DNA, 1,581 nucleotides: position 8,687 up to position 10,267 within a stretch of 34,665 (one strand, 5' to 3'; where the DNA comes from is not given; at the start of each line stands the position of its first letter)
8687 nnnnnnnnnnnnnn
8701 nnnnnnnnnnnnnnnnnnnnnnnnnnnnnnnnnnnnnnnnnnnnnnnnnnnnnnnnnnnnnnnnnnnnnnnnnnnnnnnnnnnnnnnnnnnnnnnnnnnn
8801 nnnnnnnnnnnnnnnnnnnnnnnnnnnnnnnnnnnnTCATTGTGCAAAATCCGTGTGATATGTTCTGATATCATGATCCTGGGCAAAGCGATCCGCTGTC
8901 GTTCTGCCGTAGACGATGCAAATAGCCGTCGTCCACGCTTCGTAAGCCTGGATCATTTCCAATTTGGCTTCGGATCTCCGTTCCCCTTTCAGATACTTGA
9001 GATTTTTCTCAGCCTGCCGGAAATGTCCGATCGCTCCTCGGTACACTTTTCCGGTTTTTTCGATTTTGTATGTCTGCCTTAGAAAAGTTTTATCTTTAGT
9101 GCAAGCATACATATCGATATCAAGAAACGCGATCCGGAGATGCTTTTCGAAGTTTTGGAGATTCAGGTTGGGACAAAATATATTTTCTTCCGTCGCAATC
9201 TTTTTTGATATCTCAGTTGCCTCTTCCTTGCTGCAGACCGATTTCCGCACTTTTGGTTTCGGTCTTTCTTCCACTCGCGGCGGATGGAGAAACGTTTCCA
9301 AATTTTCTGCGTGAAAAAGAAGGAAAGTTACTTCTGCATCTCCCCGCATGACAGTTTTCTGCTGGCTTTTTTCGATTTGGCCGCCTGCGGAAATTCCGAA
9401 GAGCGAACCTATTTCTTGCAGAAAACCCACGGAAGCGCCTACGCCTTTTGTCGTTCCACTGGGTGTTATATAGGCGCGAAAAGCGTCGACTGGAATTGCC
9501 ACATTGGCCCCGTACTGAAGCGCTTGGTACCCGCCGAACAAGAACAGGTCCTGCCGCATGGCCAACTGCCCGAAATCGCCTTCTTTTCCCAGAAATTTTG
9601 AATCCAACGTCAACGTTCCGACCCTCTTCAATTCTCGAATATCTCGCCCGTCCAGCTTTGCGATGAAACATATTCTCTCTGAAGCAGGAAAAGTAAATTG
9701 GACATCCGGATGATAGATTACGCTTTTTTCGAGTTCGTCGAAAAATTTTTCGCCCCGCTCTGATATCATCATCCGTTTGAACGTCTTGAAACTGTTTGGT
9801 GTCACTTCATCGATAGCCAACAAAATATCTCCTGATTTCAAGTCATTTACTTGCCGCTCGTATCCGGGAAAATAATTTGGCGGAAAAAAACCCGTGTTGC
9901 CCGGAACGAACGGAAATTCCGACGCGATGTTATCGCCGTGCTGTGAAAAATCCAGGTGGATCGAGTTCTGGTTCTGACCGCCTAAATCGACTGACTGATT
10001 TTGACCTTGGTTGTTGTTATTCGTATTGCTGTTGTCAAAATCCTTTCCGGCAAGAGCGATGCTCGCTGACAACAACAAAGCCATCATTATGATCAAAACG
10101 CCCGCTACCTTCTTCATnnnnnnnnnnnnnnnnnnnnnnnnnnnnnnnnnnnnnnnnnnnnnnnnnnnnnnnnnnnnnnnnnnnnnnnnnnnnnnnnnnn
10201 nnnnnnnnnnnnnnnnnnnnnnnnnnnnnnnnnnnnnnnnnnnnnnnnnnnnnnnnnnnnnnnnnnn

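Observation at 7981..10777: Autonomous three-gene cassette of signal-peptide proteins with no recognisable family (small G/N/Q-rich subunit, large secreted protein, coiled-coil membrane anchor)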

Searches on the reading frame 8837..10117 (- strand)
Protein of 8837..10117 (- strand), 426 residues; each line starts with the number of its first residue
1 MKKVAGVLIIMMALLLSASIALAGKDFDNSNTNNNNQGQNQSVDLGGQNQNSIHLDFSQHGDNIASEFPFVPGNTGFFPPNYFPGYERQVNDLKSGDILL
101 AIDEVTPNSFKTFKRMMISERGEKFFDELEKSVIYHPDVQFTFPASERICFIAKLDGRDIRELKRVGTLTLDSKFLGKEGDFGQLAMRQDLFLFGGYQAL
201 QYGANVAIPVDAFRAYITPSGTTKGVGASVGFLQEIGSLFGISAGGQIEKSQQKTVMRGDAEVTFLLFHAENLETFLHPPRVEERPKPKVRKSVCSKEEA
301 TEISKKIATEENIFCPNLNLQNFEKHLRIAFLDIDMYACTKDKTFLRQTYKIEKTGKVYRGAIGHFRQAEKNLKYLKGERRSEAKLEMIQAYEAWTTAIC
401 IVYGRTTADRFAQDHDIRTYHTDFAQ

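Call 3: search_protein_families(library=pfam, proteins=[window:8837-10117:-], max_evalue=1)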
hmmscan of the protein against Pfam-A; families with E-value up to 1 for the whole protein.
window:8837-10117:- (426 aa): 0 families

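Call 4: search_protein_families(library=ncbifam, proteins=[window:8837-10117:-], max_evalue=1)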
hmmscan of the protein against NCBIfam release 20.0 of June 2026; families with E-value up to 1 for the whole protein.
window:8837-10117:- (426 aa): 0 families

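Call 6: find_homologous_proteins(query=window:8837-10117:-)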
Query window:8837-10117:- (426 aa): 3 proteins with E <= 0.001 among 4821 candidates.
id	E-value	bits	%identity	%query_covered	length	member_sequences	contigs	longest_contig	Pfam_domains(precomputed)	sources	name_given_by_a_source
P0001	3.3e-287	970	100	100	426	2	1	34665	-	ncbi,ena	-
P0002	5.1e-85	304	41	100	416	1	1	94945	-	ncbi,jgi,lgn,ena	ncbi:MAG: hypothetical protein WCX17_03670 [Parcubacteria group bacterium]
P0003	2.1e-81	292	39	99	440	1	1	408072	-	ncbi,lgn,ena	-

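Call 8: find_encoding_contigs(protein=P0002, flank=8000, max_places=4)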
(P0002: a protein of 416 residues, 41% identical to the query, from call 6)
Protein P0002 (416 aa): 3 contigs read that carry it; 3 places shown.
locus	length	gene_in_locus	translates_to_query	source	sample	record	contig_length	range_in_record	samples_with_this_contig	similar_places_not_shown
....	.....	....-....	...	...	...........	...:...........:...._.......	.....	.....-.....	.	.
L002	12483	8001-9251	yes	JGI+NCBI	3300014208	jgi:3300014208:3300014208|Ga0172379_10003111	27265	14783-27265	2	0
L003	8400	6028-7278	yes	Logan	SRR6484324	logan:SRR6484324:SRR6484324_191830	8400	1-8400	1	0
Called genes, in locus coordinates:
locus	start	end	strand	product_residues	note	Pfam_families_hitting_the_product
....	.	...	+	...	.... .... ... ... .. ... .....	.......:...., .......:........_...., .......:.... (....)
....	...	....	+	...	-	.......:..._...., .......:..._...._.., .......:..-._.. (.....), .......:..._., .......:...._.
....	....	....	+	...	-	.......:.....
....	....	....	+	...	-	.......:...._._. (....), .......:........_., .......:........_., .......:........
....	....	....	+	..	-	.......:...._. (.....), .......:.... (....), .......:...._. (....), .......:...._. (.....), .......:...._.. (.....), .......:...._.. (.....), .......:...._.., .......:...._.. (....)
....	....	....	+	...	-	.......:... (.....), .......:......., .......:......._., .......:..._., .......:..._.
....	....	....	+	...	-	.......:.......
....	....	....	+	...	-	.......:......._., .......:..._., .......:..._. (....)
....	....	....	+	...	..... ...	-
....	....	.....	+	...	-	-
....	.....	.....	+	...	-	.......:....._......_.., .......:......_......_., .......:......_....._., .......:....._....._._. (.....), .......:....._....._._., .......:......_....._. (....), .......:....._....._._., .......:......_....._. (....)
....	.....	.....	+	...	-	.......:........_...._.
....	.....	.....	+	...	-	-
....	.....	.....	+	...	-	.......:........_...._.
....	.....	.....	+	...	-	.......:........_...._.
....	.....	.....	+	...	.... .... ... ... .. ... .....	-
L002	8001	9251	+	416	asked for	-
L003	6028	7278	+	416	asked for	-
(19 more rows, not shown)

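Call 9: find_encoding_contigs(protein=P0003, flank=8000, max_places=4)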
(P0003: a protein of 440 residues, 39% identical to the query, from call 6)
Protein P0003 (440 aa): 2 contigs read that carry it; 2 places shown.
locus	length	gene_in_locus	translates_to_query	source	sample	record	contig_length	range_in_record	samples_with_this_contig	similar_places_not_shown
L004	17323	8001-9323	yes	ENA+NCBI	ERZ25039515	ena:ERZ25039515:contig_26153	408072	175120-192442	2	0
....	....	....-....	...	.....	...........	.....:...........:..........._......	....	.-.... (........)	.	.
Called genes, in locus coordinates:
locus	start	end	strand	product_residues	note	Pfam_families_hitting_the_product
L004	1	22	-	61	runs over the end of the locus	-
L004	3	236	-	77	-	-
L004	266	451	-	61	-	-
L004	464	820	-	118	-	-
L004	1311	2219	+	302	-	PF01544:CorA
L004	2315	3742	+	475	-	PF00133:tRNA-synt_1 (faint), PF01406:tRNA-synt_1e, PF09334:tRNA-synt_1g, PF09190:DALR_2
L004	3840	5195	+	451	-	PF00772:DnaB, PF13481:AAA_25, PF03796:DnaB_C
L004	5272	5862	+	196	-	PF21176:RecR_HhH, PF02132:RecR_ZnF, PF01751:Toprim, PF13662:Toprim_4, PF21175:RecR_C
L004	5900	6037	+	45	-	-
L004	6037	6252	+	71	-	-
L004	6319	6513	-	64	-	PF06348:DUF1059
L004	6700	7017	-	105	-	PF00829:Ribosomal_L21p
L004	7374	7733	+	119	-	-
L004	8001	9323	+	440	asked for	-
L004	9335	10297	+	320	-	-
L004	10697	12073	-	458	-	PF02310:B12-binding, PF04055:Radical_SAM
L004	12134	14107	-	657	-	PF01411:tRNA-synt_2c, PF07973:tRNA_SAD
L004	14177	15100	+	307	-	PF13518:HTH_28 (weak), PF13565:HTH_32, PF00665:rve, PF13683:rve_3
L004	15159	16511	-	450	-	PF00723:Glyco_hydro_15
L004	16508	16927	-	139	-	-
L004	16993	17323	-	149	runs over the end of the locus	-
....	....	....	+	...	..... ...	-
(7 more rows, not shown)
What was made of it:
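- In L004 the trio sits between rplU and a radical-SAM gene instead of after htrA (call 9). The trio is kept together in a different neighbourhood in L004 (call 9).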

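Call 10: find_encoding_contigs(protein=P0001, flank=10000, max_places=4)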
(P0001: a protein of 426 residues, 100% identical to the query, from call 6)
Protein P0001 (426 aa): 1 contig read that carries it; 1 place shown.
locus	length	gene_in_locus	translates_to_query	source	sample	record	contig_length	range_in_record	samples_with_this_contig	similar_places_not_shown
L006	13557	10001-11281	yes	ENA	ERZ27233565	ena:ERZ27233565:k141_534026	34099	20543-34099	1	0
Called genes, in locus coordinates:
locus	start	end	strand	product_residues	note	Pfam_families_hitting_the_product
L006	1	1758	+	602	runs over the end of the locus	PF00009:GTP_EFTU, PF10662:PduV-EutP (faint), PF03144:GTP_EFTU_D2, PF22042:EF-G_D2 (weak), PF00679:EFG_C, PF06421:LepA_C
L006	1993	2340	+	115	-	PF04977:DivIC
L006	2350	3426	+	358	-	PF13624:SurA_N_3 (weak), PF09312:SurA_N (faint), PF00639:Rotamase, PF13145:Rotamase_2, PF13616:Rotamase_3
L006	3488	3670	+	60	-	PF12838:Fer4_7 (faint), PF00037:Fer4 (weak), PF12837:Fer4_6 (weak), PF14697:Fer4_21 (weak), PF13370:Fer4_13, PF13459:Fer4_15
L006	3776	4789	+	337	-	PF00089:Trypsin, PF13365:Trypsin_2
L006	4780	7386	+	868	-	PF02861:Clp_N, PF23569:NBD_SMAX1, PF00004:AAA, PF17871:AAA_lid_9, PF00004:AAA, PF07724:AAA_2, PF07728:AAA_5, PF10431:ClpB_D2-small, +8 more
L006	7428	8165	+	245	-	PF18900:DUF5656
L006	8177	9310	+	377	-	PF13365:Trypsin_2, PF13180:PDZ_2, PF17820:PDZ_6 (weak)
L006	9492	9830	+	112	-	-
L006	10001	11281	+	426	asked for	-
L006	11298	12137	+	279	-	-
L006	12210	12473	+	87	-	-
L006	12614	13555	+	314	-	?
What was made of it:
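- Closest known: Gram-positive surface-protein sorting neighbourhoods. Same: The window places the trio after PpiC-type foldase and HtrA genes (call 10).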

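Call 32: search_protein_representatives(alignment_id=A1)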
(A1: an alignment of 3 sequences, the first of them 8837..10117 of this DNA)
Query: 3 sequences, 421 profile positions. Proteins with E-value up to 0.001 (for the whole library): 89; up to 1e-10: 49; up to 1e-30: 10. The best 89 are listed.
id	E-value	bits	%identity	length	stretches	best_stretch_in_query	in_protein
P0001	1.7e-222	755.1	-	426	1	1-421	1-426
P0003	1.9e-221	751.6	-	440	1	1-421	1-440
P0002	1.0e-211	719.6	-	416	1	1-419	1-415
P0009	1.2e-81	291.1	-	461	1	1-373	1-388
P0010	7.8e-78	278.6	-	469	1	1-406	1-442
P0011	2.3e-46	174.9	-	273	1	160-419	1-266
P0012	1.0e-36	143.1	-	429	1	1-420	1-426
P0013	1.9e-36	142.2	-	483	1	77-415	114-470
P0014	2.2e-35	138.7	-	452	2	30-420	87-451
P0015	7.9e-35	136.9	-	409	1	1-341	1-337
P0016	3.1e-30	121.7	-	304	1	270-416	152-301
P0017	8.2e-25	103.9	-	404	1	1-409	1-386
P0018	1.5e-24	103.0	-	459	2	79-391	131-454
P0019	6.8e-24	100.9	-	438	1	32-419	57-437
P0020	2.5e-23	99.0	-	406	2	247-420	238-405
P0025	3.5e-21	91.9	-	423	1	1-417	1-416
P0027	1.5e-19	86.5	-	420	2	273-419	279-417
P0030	3.1e-18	82.2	-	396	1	280-421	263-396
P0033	5.7e-17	78.1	-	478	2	276-421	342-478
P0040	6.5e-15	71.3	-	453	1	273-416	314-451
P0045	3.5e-14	68.9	-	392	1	8-287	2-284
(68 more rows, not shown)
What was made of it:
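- The B family has 89 clusters at 50% identity: 49 with E below 1e-10 and 10 with E below 1e-30 (call 32).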

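Call 34: search_protein_families(library=pfam, alignment_id=A4, max_evalue=0.01)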
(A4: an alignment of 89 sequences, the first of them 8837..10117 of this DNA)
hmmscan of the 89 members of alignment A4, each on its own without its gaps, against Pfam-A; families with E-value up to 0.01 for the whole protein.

A. member 1, window:8837-10117:- (426 aa): 0 families

B. families by the number of members that match (of 89 scanned): 5 families
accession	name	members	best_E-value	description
PF07172.16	GRP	1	0.00052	Glycine rich protein family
PF02166.21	Androgen_recep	1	0.0013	Androgen receptor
PF13863.11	DUF4200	1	0.0032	Domain of unknown function (DUF4200)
PF12930.12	DUF3836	1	0.0081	Family of unknown function (DUF3836)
PF20130.4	DUF6520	1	0.0098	Family of unknown function (DUF6520)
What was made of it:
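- On Beta-barrel pore-forming toxins (leukocidin/haemolysin, aerolysin, binary-toxin B, MACPF/CDC): No Pfam hit (calls 3, 34).
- On Synthase-dependent exopolysaccharide export (PgaA/BcsC/AlgK-AlgE/PelB: TPR + beta-barrel): No TPR or porin Pfam model matched in 89 members (call 34).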

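Call 41: find_related_loci(query=A6, collection=genome_contigs, flank=6000)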
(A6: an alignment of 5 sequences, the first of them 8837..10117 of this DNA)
Query A6 (426 aa) in genome_contigs; peptide patterns used: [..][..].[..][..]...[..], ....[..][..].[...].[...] (x = any residue, [..] = any of these).
13 stretches matched a pattern; 1 encode a relative of the query (tblastn E <= 1e-3); 1 distinct loci.
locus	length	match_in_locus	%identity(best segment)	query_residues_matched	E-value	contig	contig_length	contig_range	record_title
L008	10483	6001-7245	41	1-424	2e-95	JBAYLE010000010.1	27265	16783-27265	MAG: Parcubacteria group bacterium isolate SO_2016_GW1_96 scaffold03111_OW334_2016, whole genome shotgun sequence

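Call 43: find_encoding_contigs(protein=P0009, flank=5000, max_places=3)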
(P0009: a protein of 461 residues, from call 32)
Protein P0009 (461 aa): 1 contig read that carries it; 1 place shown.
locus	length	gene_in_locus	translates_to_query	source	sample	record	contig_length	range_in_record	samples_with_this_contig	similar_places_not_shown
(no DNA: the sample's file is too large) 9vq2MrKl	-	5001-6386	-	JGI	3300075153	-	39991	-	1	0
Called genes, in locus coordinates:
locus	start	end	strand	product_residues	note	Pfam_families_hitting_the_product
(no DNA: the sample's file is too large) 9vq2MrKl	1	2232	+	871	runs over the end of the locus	PF02861:Clp_N, PF23569:NBD_SMAX1, PF00004:AAA, PF17871:AAA_lid_9, PF00004:AAA, PF07724:AAA_2, PF07728:AAA_5, PF10431:ClpB_D2-small, +5 more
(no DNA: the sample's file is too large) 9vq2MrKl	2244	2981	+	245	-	PF18900:DUF5656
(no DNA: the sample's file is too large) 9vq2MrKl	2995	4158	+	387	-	PF13365:Trypsin_2, PF13180:PDZ_2, PF17820:PDZ_6 (weak)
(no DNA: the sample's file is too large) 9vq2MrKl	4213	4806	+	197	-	-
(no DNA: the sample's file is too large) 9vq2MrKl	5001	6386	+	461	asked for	-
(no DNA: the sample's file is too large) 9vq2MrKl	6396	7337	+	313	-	-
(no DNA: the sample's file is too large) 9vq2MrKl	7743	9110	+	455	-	PF13506:Glyco_transf_21, PF00535:Glycos_transf_2, PF10111:Glyco_tranf_2_2, PF13641:Glyco_tranf_2_3, PF01644:Chitin_synth_1, PF03142:Chitin_synth_2, PF13632:Glyco_trans_2_3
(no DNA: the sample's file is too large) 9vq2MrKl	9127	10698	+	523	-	PF01522:Polysacc_deac_1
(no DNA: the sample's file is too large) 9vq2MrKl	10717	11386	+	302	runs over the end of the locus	-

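Call 44: find_encoding_contigs(protein=P0012, flank=5000, max_places=3)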
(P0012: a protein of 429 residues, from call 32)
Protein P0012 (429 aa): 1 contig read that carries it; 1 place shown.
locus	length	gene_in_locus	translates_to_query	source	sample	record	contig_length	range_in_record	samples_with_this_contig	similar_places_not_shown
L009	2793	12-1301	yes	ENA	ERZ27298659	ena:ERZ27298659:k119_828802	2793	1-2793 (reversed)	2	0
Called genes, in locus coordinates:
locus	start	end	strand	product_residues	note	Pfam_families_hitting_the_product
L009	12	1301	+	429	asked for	-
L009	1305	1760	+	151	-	-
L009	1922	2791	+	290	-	?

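Call 45: find_encoding_contigs(protein=P0014, flank=5000, max_places=3)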
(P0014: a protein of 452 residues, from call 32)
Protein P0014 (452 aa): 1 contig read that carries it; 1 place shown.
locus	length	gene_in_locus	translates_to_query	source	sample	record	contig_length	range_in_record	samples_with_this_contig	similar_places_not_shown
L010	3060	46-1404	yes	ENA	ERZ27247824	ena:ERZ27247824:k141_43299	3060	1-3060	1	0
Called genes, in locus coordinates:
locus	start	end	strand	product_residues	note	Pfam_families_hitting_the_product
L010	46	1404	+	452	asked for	-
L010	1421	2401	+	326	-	PF01476:LysM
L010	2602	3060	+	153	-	?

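Call 46: predict_structure(alignment_id=A4)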
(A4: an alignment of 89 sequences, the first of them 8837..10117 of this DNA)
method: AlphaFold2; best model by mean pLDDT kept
length: 426 residues; sequences in the alignment: 89
mean_pLDDT: 78.4   pTM: 0.56
mean pLDDT of the five models: 78.4, 78.2, 77.5, 76.6, 75.8
residues with pLDDT >= 90: 230; 70-90: 54; 50-70: 50; < 50: 92
segments of 3 or more residues with pLDDT < 50: 1-3, 19-56, 59-74, 79-82, 224-249
pLDDT, mean of each block of 10 residues (from residue 1): 59 56 39 40 42 46 45 49 51 85 97 98 96 97 98 89 96 83 87 98 98 73 47 43 45 68 95 93 61 79 95 89 96 95 95 89 97 95 95 98 97 95 83
secondary structure, 60 per line:
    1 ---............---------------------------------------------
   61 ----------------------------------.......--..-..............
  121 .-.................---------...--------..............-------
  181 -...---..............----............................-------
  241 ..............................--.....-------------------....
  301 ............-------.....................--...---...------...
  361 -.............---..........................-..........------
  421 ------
elements in order: H4-15 H95-101 H107-121 H123-132 E133-139 E149-151 E163-173 H188-201 E206-233 E241-270 H273-277 H297-312 H320-340 E349-351 E358-360 H362-374 H378-403 H405-414
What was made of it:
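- On Beta-barrel pore-forming toxins (leukocidin/haemolysin, aerolysin, binary-toxin B, MACPF/CDC): It has pLDDT below 50 (call 46).
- An insertion at residues 218-255 lies between two confident strands (call 46). The distal part of the hairpin has pLDDT below 50, so its extended shape is uncertain (call 46). The hairpin tip has pLDDT below 50 (call 46).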

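Call 51: fold_search(model_id=the predicted structure, library=pdb)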
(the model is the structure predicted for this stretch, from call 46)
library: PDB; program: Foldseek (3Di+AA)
matches with E <= 10: 572; with E <= 0.001: 0
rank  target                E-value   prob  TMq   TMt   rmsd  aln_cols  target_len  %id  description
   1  5evf                  3.9e-02  0.77  0.13  0.41  17.0       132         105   14  Crystal structure of a Francisella virulence factor FvfA in the hexagonal form (released 2016-10-26)
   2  9rsu_A                1.3e-01  0.08  0.06  0.08  12.7        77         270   10  NetF pore structure (released 2026-02-18)
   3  4h56_A                2.1e-01  0.07  0.06  0.08  13.2       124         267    8  Crystal structure of the Clostridium perfringens NetB toxin in the membrane inserted form (released 2012-12-26)
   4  8egr_I                2.1e-01  0.05  0.09  0.13  40.9       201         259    9  Upper tail structure of Staphylococcus phage Andhra (released 2022-12-14)
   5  6uwr_A                2.5e-01  0.30  0.09  0.07   6.7        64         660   16  Clostridium difficile binary toxin translocase CDTb in asymmetric tetradecamer conformation (released 2020-01-22)
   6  9e2v_A                3.1e-01  0.02  0.06  0.08  27.3       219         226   10  Cryo-EM map of homodecameric TraT (released 2025-04-16)
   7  6sb4_F                3.5e-01  0.04  0.05  0.09  10.9        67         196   15  Crystal structure of murine perforin-2 P2 domain crystal form 2 (released 2020-02-05)
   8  8qtz_X                3.7e-01  0.01  0.07  0.05  34.2       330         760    8  Cryo-EM reconstruction of VP5*/VP8* assembly from SA11 Rotavirus Tripsinized Triple Layered Particle (released 2024-09-25)
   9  9c1h_4                3.7e-01  0.01  0.05  0.04  31.3       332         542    9  Rhesus rotavirus (upright structure at 2.88 Angstrom resolution) (released 2025-04-30)
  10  9jxs_D                4.1e-01  0.14  0.10  0.15  12.6       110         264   11  Cryo-EM structure of Cas5-HNH Cascade bound with dsDNA (released 2024-12-11)
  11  5cfb_C                4.4e-01  0.03  0.08  0.09  22.7       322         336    7  Crystal Structure of Human Glycine Receptor alpha-3 Bound to Strychnine (released 2015-09-30)
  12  5jhe                  4.6e-01  0.23  0.16  0.18  26.2       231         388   10  The Crystal Structure of the Saccharomyces cerevisiae Co-Chaperone Cpr7 (released 2017-04-26)
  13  8yrm_A                4.6e-01  0.08  0.08  0.07   7.1        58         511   12  Iota toxin Ib pore serine-clamp mutant (released 2025-03-26)
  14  9fsm_A                4.6e-01  0.02  0.06  0.09  26.6       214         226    7  Cryo-EM structure of the decameric TraT surface exclusion lipoprotein from Klebsiella pneumoniae (pKpQIL plasmid) (released 2024-12-11)
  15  4mru_B                4.9e-01  0.60  0.19  0.17   6.4       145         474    8  Crystal structure of a susD homolog (BT1281) from Bacteroides thetaiotaomicron VPI-5482 at 1.90 A resolution (released 2013-10-02)
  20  6sb4_A                5.5e-01  0.05  0.07  0.11   8.8        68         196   13  Crystal structure of murine perforin-2 P2 domain crystal form 2 (released 2020-02-05)
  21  6sb4_C                5.5e-01  0.04  0.06  0.10   9.2        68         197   13  Crystal structure of murine perforin-2 P2 domain crystal form 2 (released 2020-02-05)
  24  6sb4_B                6.1e-01  0.05  0.05  0.09  10.8        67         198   15  Crystal structure of murine perforin-2 P2 domain crystal form 2 (released 2020-02-05)
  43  6sb4_H                9.6e-01  0.05  0.05  0.10  10.0        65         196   15  Crystal structure of murine perforin-2 P2 domain crystal form 2 (released 2020-02-05)
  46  6sb1_B                1.0e+00  0.02  0.06  0.09   9.6        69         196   13  Crystal structure of murine perforin-2 P2 domain crystal form 1 (released 2020-02-05)
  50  6sb4_G                1.1e+00  0.03  0.07  0.11   9.1        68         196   13  Crystal structure of murine perforin-2 P2 domain crystal form 2 (released 2020-02-05)
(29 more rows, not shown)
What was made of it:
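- All those hits are non-significant (E of 0.1 or higher, probability 0.3 or lower, TM 0.1 or lower; call 51). TPR proteins (OGT, Ski3, SusD, Cpr7) are the best-probability weak hits for B's C-terminal domain (call 51).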
